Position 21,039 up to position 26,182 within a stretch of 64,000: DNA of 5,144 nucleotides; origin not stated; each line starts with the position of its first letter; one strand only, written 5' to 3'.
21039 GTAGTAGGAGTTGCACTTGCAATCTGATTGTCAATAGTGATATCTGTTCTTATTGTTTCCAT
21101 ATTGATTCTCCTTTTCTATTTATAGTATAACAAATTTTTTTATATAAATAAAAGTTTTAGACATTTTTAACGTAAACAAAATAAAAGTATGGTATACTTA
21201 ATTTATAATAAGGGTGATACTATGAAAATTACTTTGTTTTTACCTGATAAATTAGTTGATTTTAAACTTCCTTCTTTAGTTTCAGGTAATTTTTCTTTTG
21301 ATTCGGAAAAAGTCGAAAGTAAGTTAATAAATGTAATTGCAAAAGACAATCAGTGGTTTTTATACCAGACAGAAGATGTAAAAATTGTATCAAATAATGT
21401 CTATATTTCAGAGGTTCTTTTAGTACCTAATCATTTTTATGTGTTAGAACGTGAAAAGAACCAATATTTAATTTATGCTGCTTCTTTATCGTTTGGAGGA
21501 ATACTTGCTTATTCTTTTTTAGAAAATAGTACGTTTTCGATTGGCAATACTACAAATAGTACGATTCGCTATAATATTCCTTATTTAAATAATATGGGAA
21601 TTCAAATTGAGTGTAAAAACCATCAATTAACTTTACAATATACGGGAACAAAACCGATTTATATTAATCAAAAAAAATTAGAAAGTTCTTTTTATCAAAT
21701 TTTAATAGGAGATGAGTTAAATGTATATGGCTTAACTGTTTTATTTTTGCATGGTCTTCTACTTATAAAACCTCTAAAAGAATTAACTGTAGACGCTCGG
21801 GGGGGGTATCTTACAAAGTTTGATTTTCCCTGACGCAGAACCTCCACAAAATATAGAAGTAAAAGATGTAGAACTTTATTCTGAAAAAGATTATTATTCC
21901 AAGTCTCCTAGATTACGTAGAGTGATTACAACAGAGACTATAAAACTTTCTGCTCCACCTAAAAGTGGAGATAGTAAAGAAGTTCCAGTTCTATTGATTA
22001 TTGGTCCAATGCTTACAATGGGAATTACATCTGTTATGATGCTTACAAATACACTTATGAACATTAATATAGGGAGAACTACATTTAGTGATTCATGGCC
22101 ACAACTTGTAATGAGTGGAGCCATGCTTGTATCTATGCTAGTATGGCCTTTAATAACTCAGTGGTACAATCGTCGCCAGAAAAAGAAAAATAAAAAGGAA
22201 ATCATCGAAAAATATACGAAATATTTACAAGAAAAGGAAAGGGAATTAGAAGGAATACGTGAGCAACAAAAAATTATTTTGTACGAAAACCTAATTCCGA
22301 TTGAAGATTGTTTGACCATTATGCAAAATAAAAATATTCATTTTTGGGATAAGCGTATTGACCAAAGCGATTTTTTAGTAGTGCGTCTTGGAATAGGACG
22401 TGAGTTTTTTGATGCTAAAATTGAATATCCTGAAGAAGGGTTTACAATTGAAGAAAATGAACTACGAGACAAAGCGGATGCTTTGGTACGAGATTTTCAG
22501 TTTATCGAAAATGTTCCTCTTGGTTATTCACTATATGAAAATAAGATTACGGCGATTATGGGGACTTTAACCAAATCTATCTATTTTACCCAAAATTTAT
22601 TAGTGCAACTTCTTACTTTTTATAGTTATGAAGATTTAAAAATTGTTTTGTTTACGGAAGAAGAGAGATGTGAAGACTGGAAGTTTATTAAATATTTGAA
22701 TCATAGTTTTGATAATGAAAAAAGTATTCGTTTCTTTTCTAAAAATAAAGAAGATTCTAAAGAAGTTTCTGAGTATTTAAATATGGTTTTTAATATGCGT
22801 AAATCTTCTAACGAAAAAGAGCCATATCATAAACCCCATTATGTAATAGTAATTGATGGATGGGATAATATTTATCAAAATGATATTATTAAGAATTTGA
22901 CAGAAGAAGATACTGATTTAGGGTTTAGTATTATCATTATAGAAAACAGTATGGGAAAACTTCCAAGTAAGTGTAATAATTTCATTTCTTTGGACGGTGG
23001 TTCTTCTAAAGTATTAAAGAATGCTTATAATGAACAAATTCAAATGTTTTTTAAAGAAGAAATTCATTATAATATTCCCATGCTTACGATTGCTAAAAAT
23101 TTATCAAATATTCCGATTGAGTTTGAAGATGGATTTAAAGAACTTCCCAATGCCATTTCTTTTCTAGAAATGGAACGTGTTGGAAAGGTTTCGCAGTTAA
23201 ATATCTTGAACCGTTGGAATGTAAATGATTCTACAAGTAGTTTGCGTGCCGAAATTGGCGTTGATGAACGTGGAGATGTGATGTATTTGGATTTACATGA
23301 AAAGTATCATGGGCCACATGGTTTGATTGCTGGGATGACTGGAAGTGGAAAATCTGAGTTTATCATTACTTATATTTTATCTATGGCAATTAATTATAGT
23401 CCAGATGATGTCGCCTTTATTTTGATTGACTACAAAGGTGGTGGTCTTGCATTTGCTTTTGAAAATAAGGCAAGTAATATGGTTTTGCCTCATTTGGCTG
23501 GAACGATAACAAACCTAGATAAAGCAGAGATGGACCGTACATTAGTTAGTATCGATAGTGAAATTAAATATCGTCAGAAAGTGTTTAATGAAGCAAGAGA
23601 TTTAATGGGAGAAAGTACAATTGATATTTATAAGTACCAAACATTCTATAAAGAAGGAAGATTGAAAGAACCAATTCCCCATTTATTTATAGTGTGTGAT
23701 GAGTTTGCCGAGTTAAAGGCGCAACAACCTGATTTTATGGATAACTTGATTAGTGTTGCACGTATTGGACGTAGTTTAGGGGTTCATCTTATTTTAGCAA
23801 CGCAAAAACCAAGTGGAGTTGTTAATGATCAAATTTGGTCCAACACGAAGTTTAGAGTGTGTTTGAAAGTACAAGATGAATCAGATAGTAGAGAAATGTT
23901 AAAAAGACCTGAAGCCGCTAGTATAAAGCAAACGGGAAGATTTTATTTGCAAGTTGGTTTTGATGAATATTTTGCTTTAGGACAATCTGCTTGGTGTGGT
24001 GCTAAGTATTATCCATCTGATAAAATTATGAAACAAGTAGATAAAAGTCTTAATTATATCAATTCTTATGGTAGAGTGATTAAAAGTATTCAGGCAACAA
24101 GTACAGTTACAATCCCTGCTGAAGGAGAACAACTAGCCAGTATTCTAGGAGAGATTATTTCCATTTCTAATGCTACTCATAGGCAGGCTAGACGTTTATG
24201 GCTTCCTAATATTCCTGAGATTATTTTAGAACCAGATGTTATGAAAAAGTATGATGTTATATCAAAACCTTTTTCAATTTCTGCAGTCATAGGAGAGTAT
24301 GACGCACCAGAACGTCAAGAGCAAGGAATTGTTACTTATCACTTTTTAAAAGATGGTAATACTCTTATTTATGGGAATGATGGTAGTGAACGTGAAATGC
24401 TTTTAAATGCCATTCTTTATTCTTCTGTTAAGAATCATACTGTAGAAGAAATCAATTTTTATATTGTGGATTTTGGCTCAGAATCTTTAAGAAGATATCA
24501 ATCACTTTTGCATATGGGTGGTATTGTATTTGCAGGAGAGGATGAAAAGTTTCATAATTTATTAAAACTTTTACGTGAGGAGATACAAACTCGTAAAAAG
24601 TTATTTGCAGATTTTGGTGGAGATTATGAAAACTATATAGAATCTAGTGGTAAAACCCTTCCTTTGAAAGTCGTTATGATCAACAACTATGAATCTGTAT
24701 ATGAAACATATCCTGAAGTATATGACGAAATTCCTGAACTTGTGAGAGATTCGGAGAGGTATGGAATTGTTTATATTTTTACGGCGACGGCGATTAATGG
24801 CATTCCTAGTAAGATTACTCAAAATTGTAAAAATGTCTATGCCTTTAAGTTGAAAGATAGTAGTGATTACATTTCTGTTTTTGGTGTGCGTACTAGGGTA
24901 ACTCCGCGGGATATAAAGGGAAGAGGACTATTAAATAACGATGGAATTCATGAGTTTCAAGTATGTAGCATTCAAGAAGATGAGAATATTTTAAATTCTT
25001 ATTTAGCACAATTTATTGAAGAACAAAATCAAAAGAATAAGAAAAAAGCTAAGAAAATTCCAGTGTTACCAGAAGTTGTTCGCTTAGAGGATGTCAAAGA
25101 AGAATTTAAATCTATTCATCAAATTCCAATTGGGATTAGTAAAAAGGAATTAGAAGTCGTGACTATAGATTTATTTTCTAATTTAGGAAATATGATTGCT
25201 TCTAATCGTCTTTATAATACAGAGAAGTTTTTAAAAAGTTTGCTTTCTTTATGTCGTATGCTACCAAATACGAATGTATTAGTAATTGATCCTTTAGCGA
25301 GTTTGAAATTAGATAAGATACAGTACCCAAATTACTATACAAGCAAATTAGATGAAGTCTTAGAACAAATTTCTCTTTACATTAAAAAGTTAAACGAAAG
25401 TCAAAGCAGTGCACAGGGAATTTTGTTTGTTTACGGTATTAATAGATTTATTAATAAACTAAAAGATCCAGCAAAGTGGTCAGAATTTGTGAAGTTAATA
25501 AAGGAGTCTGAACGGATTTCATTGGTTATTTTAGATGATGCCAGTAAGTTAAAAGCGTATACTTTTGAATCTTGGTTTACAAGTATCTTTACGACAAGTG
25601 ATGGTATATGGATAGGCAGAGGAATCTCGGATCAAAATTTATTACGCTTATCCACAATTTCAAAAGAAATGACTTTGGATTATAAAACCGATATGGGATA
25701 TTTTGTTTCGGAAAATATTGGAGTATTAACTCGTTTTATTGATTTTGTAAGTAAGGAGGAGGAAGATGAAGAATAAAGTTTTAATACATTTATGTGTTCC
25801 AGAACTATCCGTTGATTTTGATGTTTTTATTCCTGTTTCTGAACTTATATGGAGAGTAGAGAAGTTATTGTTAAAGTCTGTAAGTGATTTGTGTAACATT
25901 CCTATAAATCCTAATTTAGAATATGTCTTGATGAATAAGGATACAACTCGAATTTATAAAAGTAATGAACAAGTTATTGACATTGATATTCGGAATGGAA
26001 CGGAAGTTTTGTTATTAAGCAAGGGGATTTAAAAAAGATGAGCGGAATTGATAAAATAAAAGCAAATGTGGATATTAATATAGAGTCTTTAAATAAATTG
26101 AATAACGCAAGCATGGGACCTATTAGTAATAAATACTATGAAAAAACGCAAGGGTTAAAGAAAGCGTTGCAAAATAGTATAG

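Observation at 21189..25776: essC (T7SS ATPase) interrupted at a G8 homopolymer, a possible phase-variable switch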

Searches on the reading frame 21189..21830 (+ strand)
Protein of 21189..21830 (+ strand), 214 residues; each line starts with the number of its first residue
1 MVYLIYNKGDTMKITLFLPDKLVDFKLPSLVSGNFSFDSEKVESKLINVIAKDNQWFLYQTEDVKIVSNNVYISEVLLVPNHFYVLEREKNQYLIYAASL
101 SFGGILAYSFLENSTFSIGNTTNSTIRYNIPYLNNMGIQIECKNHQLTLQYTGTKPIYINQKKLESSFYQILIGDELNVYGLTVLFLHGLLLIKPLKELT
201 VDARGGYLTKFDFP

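Call 14: list_cluster_members(proteins=[P0001, window:21189-21830:+, window:21222-21830:+])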
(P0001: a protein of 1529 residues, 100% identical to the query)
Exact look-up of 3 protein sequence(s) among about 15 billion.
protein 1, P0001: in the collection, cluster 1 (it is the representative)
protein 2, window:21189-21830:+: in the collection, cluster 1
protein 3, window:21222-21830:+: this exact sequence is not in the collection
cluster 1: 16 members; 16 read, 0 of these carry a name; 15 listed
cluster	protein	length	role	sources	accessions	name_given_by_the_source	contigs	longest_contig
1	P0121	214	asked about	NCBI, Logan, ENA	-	-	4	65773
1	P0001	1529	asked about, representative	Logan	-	-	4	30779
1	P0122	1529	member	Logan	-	-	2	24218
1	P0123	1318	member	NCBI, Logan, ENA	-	-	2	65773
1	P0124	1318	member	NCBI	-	-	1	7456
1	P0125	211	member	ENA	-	-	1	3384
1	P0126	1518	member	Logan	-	-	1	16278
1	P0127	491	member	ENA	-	-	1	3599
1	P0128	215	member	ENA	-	-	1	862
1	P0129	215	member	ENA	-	-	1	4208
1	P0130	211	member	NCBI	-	-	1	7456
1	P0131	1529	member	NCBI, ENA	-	-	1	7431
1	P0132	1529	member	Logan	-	-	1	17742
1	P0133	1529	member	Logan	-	-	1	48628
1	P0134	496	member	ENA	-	-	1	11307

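Call 18: find_encoding_contigs(protein=P0121, flank=3000, max_places=10)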
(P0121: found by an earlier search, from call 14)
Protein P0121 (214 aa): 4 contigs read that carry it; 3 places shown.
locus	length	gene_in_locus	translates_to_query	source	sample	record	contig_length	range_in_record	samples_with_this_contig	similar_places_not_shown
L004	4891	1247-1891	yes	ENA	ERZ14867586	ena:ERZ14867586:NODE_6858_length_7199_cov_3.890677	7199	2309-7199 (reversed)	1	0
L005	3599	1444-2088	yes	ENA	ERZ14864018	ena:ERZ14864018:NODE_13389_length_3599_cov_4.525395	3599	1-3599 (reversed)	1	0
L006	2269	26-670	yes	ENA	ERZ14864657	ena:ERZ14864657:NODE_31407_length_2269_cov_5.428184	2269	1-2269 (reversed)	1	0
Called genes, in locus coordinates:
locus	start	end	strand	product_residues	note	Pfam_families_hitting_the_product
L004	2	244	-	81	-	?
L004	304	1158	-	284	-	-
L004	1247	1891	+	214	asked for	-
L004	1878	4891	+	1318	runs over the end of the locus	PF01580:FtsK_SpoIIIE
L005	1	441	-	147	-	?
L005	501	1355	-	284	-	-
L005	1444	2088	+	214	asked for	-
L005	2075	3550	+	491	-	-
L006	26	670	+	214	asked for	-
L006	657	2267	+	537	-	?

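Call 19: find_encoding_contigs(protein=P0125, flank=3000, max_places=10)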
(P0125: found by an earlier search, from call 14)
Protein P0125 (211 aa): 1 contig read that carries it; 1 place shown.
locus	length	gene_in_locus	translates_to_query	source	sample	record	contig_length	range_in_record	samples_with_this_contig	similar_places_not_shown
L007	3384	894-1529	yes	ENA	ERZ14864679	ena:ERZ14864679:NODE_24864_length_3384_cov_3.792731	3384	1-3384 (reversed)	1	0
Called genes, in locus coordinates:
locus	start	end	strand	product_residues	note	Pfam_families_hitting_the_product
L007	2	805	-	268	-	?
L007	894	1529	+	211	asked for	-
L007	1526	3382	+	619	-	?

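Call 21: find_encoding_contigs(protein=P0128, flank=3000, max_places=10)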
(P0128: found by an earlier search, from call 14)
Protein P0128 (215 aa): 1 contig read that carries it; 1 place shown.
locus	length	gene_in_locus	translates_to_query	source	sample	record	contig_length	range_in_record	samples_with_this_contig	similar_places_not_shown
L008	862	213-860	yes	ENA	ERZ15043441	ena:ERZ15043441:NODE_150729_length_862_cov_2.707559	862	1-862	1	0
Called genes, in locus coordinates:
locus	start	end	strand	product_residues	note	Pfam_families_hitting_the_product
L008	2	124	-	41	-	?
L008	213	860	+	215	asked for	?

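Call 22: find_encoding_contigs(protein=P0130, flank=6000, max_places=10)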
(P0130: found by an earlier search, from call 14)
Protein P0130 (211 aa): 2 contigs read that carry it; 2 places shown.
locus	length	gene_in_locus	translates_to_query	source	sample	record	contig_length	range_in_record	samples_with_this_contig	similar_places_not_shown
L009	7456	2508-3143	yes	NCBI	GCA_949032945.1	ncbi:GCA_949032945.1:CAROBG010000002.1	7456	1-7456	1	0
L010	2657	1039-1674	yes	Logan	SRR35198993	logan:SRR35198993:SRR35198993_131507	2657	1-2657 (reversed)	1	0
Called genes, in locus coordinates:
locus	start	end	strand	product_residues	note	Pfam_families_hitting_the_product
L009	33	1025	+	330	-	PF00724:Oxidored_FMN (faint), PF01207:Dus, PF01680:SOR_SNZ (faint), PF00977:His_biosynth (weak)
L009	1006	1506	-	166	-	PF02659:Mntp (faint)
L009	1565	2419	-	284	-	-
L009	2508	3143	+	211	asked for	-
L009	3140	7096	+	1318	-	PF01580:FtsK_SpoIIIE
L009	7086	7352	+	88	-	-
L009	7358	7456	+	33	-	?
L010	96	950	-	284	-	-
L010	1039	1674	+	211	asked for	-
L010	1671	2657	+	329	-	?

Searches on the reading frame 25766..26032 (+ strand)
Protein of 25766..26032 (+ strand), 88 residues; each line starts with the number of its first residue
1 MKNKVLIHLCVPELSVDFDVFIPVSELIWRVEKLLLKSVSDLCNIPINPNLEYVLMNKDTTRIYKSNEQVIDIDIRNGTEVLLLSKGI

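Call 9: search_protein_families(library=pfam, proteins=[window:25766-26032:+], max_evalue=0.01)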
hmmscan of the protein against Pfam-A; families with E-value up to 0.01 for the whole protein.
window:25766-26032:+ (88 aa): 0 families

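Call 11: search_protein_families(library=ncbifam, proteins=[window:25766-26032:+], max_evalue=0.01)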
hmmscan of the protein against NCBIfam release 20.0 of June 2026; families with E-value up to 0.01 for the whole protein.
window:25766-26032:+ (88 aa): 0 families

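Call 70: search_solved_structures(query=window:25766-26029:+, max_evalue=10)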
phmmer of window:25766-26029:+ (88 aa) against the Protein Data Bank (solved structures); distinct sequences matched with E-value up to 10: 1.
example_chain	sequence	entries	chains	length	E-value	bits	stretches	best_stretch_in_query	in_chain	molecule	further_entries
4i95_A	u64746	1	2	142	0.96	13.3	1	36-85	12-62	Putative uncharacterized protein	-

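Call 75: search_protein_families(library=pfam, alignment_id=A3, max_evalue=1)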
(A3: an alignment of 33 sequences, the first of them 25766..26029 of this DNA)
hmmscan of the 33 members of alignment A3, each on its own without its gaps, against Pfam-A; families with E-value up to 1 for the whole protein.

A. member 1, window:25766-26029:+ (88 aa): 0 families

B. families by the number of members that match (of 33 scanned): 12 families
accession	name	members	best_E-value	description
PF23326.1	UBL_UBAC1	12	0.00033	UBAC1 UBL-like domain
PF08817.16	YukD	4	0.00055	WXG100 protein secretion system (Wss), protein YukD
PF25327.1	UBL_ZFAND1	4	0.02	ZFAND1-like ubiquitin-like domain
PF10790.15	DUF2604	2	0.03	Protein of Unknown function (DUF2604)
PF20262.4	UNC80_C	1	0.017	Protein UNC80 C-terminal region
PF11776.13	RcnB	1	0.037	Nickel/cobalt transporter regulator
PF23640.1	UPA_SH3BP4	1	0.042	SH3BP4 UPA domain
PF21448.3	DNMK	1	0.046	Deoxynucleotide monophosphate kinase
PF01978.25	TrmB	1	0.12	Sugar-specific transcriptional regulator TrmB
PF13118.11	DUF3972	1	0.15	Protein of unknown function (DUF3972)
PF14928.11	S_tail_recep_bd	1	0.15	Short tail fibre protein receptor-binding domain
PF07497.18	Rho_RNA_bind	1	0.2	Rho termination factor, RNA-binding domain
